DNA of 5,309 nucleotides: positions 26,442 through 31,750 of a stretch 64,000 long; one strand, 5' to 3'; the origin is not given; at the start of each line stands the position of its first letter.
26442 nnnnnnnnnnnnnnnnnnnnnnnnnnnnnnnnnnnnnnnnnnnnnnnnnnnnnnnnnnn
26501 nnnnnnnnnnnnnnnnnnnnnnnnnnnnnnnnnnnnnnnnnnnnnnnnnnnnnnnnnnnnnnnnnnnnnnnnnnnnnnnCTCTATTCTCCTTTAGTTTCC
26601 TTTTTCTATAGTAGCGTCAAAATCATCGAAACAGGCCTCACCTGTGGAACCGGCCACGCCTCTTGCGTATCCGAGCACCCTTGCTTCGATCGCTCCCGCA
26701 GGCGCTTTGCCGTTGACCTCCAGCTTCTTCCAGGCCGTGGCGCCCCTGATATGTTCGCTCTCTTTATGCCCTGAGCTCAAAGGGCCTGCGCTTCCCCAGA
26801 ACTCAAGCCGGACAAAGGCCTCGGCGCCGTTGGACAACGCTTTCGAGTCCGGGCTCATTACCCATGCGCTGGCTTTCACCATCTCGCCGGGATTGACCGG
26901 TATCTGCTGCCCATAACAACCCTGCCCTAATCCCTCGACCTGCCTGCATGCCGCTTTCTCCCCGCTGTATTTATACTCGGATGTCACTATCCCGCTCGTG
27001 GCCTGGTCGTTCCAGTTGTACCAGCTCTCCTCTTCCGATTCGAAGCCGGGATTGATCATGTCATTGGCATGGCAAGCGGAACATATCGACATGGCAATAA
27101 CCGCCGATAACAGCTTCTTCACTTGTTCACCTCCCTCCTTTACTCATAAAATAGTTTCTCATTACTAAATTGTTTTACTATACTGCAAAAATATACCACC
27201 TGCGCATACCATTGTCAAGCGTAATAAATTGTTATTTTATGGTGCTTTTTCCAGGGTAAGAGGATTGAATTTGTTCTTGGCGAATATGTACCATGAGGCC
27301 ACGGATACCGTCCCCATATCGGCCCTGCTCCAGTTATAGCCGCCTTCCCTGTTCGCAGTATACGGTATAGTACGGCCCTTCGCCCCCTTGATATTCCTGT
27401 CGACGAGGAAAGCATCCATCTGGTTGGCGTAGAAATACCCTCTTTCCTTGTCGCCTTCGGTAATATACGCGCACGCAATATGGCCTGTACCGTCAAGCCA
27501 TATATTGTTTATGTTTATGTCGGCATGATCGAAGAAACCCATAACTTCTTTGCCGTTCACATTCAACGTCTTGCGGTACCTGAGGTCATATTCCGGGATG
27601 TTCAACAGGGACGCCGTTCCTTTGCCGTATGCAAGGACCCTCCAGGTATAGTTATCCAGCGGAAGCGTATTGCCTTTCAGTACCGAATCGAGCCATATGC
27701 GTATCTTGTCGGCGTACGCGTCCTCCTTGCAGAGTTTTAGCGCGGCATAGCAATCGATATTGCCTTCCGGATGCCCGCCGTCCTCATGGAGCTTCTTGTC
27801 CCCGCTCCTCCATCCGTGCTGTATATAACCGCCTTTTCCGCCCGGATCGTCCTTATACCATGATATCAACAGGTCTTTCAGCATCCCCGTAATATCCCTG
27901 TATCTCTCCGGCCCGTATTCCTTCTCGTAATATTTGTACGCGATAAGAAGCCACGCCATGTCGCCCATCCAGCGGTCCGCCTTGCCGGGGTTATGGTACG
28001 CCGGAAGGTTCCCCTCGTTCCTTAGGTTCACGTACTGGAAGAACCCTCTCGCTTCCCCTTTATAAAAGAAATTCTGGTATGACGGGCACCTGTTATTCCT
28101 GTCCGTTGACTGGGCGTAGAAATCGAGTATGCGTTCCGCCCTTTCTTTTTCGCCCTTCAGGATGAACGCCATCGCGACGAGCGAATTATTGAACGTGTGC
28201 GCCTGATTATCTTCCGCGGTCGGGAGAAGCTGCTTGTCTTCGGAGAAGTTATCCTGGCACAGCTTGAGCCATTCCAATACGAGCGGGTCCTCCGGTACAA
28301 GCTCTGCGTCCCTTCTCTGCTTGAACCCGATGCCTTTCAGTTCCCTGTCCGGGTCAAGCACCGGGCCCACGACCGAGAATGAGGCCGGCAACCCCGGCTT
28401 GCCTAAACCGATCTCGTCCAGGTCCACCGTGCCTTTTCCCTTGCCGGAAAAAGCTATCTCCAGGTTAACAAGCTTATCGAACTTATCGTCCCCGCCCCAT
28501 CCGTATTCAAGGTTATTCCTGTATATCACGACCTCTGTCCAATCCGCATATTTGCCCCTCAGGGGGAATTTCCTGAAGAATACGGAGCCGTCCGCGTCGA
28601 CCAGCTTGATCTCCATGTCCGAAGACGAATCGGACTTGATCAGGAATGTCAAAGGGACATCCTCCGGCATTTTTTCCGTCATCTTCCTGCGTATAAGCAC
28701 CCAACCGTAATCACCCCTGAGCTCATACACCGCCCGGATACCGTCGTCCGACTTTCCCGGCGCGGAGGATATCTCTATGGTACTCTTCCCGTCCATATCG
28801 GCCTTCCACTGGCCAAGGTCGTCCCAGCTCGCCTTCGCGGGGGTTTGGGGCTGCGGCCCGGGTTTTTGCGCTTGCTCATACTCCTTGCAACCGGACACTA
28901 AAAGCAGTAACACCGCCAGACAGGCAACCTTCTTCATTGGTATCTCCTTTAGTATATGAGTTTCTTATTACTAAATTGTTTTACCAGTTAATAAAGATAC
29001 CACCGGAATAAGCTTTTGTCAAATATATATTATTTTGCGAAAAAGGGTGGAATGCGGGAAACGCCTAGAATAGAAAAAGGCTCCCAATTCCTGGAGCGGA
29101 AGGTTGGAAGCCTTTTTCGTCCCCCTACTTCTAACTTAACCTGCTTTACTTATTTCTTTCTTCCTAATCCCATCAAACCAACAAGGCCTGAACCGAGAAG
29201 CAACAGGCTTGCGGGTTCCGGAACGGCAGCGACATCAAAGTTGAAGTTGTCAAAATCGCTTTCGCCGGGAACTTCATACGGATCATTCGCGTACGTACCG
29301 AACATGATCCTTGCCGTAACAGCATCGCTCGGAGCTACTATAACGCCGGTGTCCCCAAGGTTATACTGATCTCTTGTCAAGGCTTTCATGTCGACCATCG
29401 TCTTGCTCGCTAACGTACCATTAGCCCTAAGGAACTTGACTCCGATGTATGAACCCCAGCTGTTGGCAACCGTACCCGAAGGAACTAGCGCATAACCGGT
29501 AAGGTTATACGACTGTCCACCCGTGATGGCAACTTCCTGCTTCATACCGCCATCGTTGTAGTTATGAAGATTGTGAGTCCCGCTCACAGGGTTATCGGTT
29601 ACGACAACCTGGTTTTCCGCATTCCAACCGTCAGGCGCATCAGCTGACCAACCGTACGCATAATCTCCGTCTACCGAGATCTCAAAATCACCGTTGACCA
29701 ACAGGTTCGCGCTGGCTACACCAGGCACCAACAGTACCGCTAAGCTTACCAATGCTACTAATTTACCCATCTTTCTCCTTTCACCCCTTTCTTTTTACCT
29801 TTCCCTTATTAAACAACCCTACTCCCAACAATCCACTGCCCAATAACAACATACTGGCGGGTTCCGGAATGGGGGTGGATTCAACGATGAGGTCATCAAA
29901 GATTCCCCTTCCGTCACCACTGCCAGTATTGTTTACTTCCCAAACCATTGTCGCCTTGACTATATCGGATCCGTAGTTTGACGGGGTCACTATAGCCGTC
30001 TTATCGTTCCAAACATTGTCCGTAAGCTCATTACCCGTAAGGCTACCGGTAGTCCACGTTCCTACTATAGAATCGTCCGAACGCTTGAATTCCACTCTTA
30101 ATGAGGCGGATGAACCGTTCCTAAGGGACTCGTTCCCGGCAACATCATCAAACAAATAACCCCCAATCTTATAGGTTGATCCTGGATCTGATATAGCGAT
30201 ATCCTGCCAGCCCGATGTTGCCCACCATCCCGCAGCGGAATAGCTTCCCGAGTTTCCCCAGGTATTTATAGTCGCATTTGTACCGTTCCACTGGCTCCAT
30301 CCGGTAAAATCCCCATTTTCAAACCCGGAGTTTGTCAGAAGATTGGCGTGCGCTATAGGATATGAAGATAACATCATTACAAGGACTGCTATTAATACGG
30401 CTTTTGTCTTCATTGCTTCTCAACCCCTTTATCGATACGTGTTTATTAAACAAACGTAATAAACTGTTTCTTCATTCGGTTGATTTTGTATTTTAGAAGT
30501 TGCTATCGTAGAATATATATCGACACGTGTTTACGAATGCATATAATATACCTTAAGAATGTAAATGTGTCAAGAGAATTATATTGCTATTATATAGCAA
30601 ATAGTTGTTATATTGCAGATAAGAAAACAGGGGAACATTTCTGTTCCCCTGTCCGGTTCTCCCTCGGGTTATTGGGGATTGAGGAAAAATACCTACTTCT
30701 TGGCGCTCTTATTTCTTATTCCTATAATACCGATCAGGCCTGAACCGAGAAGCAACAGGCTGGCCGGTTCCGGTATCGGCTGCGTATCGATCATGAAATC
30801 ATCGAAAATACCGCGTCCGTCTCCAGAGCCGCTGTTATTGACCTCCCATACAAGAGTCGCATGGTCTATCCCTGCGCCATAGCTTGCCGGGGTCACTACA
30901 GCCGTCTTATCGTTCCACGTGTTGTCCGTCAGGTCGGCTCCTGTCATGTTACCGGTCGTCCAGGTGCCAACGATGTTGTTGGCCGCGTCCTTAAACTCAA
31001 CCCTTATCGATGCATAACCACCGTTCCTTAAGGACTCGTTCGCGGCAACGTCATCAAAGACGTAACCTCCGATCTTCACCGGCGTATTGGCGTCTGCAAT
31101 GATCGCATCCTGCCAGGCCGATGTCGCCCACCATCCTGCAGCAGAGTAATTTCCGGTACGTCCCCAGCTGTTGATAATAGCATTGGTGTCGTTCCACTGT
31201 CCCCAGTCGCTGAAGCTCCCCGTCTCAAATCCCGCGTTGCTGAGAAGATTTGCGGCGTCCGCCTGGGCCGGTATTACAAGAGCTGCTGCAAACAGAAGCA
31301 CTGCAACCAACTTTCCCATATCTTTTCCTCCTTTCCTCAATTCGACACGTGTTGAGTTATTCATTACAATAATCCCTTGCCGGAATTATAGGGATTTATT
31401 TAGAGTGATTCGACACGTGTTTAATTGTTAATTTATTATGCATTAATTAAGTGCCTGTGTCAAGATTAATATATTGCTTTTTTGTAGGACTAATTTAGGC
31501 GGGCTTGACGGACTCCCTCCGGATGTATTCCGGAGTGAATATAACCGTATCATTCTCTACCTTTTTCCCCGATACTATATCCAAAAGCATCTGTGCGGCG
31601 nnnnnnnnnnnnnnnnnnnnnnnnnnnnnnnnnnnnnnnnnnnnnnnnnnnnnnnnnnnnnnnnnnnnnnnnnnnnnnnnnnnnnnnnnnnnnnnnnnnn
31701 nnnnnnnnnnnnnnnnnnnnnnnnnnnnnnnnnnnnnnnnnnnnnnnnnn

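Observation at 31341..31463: Same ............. operator pair upstream of PEP-CTERM gene 30693-31319, flanking a 5'UTR hairpin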

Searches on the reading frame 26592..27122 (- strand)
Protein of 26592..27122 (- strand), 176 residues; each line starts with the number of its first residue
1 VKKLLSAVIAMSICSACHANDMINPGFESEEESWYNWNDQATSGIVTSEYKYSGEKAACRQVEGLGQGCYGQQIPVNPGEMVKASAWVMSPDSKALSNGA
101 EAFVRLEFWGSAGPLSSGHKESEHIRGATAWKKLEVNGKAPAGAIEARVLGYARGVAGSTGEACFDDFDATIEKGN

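Call 7: search_protein_families(library=pfam, proteins=[window:26592-27122:-], max_evalue=0.01)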
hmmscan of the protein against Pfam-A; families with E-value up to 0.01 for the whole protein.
window:26592-27122:- (176 aa): 1 family
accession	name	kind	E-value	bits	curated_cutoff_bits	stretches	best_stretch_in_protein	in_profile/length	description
PF02018.23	CBM_4_9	-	0.00028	21.7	25.9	1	23-93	5-76/136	Carbohydrate binding domain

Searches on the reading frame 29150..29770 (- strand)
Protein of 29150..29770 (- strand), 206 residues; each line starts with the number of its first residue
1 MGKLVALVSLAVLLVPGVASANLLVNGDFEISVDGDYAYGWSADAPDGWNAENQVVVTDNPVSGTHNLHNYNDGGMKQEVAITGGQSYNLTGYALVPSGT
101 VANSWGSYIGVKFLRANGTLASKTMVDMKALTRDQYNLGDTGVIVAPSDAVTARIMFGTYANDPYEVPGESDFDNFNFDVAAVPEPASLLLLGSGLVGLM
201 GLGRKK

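Call 7: search_protein_families(library=pfam, proteins=[window:29150-29770:-], max_evalue=0.01)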
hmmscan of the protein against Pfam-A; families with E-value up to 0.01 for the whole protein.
window:29150-29770:- (206 aa): 1 family
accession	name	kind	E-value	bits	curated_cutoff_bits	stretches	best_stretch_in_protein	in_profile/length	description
PF07589.16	PEP-CTERM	-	1.2e-05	25.6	20.7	1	182-205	1-24/24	PEP-CTERM motif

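Call 88: find_homologous_proteins(query=window:29150-29770:-, max_evalue=1e-15)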
Query window:29150-29770:- (206 aa): 41 proteins with E <= 1e-15 among 1213 candidates.
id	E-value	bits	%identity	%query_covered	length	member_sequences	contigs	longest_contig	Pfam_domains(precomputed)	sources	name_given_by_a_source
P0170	8.5e-131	452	100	100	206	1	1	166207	PF07589.17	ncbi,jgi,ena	ncbi:MAG: PEP-CTERM sorting domain-containing protein [Candidatus Omnitrophota bacterium]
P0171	1.3e-102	360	80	100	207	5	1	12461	PF07589.17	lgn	-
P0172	1.9e-102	359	80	100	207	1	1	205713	PF07589.17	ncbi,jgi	jgi:hypothetical protein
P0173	1.9e-101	356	77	100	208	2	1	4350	PF07589.17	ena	-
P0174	5.5e-100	351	80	100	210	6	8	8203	PF07589.17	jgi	-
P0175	4.5e-99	348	80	100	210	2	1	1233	PF07589.17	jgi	-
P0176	3.0e-97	342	75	100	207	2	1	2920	PF07589.17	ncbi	-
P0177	9.7e-85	301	69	91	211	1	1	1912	PF07589.17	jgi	-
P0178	1.2e-79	285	64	91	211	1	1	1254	PF07589.17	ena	-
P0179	2.6e-79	284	67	100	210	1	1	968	-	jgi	jgi:hypothetical protein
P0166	1.0e-70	256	61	100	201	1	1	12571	PF07589.17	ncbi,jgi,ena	ncbi:MAG: PEP-CTERM sorting domain-containing protein [Candidatus Omnitrophota bacterium]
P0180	2.1e-64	235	58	100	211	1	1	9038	PF07589.17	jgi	-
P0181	8.3e-63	230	53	90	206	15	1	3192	PF07589.17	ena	-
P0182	8.6e-63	230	55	100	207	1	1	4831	-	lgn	-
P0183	1.2e-61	226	56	100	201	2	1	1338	PF07589.17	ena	-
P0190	6.9e-51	191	48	100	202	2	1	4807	PF07589.17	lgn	-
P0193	2.3e-50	189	48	91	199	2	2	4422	PF02018.24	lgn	-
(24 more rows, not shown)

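Call 90: find_encoding_contigs(protein=P0193, flank=5000, max_places=2)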
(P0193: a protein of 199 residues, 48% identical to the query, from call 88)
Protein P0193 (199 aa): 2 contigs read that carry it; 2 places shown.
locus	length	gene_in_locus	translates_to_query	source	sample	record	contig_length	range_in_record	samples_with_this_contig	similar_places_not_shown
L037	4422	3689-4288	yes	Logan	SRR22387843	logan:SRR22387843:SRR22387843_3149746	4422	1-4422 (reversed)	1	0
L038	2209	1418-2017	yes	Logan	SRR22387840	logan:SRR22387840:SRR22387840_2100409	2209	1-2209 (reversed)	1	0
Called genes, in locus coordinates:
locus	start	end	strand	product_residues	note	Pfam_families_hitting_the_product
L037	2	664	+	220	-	?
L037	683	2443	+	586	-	PF09092:Lyase_N (faint), PF03425:CBM_11 (weak)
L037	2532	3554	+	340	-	PF00356:LacI, PF00532:Peripla_BP_1, PF13407:Peripla_BP_4, PF13377:Peripla_BP_3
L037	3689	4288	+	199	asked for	PF02018:CBM_4_9 (weak)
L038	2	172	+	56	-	?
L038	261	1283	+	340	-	PF00356:LacI, PF00532:Peripla_BP_1, PF13407:Peripla_BP_4, PF13377:Peripla_BP_3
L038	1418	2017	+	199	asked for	PF02018:CBM_4_9 (weak)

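Call 91: find_encoding_contigs(protein=P0190, flank=5000, max_places=2)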
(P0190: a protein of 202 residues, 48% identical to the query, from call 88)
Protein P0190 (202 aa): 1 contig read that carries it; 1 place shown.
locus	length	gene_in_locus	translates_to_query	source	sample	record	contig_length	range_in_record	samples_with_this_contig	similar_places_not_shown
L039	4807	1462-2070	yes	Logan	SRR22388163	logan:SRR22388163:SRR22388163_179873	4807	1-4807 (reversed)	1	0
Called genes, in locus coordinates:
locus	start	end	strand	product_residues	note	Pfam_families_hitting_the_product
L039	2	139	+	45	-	?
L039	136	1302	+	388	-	-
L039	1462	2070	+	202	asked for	PF07589:PEP_exosort_dom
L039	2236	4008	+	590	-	-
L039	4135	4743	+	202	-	PF02018:CBM_4_9, PF07589:PEP_exosort_dom (weak)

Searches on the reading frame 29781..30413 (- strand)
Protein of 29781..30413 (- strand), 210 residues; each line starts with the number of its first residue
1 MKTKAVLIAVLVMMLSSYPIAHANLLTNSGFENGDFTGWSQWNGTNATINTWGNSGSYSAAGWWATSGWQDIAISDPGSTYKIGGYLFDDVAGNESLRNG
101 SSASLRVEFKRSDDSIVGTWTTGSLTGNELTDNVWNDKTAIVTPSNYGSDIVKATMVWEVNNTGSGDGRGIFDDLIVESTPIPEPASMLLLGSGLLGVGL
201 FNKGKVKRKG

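Call 7: search_protein_families(library=pfam, proteins=[window:29781-30413:-], max_evalue=0.01)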
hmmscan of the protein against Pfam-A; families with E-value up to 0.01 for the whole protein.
window:29781-30413:- (210 aa): 1 family
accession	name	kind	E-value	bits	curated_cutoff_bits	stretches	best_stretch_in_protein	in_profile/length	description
PF07589.16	PEP-CTERM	-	4.2e-06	27.1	20.7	1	181-200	1-21/24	PEP-CTERM motif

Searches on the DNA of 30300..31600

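Call 13: search_rna_families(source=window, start=30300, end=31600, threshold=evalue, max_evalue=5)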
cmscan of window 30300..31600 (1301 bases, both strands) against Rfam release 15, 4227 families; matches with E-value up to 5: 3.
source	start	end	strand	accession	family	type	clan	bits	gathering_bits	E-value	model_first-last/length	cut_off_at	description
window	30620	30711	-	RF02551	DapZ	Cis-reg;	-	20.2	56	1.1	1-78/78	no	ABC transporter regulator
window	31511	31591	+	RF02181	ST7-AS2_1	Gene; lncRNA;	-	17.4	80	1.1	1-72/72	no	ST7 antisense RNA 2 conserved region 1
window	30554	30657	+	RF02901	AaHKsRNA41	Gene; sRNA;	-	14.5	97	1.7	1-187/187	no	Aggregatibacter sRNA 41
